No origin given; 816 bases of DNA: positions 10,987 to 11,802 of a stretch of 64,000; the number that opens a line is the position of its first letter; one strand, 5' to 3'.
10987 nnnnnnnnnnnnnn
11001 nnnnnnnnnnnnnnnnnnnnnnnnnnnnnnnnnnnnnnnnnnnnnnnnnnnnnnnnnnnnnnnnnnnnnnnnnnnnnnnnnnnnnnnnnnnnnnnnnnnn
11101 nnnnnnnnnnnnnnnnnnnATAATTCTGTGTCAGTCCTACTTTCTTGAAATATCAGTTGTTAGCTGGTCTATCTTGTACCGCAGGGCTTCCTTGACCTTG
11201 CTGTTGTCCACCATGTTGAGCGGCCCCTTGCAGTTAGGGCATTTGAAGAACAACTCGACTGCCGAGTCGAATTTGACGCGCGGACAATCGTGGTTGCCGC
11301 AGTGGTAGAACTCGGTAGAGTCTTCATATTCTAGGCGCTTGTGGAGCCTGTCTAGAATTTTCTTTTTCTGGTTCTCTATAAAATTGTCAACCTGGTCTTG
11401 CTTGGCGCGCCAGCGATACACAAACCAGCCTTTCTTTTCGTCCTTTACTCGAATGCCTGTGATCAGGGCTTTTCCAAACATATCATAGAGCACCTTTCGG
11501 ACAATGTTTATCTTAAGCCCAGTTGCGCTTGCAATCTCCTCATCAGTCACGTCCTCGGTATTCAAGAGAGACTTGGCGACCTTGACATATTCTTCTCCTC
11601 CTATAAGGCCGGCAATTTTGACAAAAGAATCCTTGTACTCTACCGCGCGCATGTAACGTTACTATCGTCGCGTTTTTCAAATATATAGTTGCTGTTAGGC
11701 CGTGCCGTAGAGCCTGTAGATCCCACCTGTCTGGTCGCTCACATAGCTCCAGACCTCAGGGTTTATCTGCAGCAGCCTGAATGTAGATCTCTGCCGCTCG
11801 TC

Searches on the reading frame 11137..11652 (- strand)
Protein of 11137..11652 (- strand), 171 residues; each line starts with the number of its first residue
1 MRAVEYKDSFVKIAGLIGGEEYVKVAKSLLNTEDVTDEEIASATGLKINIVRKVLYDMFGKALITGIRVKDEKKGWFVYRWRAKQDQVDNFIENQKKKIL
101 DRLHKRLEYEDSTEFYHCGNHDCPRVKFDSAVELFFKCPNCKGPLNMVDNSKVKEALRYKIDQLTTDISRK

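Call 41: search_protein_families(library=pfam, proteins=[window:11137-11652:-], max_evalue=0.00001)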
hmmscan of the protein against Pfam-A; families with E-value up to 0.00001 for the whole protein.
window:11137-11652:- (171 aa): 1 family
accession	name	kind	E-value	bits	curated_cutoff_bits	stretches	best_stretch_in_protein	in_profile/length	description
PF02002.24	TFIIE_alpha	-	2.3e-18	66.4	22.9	1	14-111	7-104/105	TFIIE alpha subunit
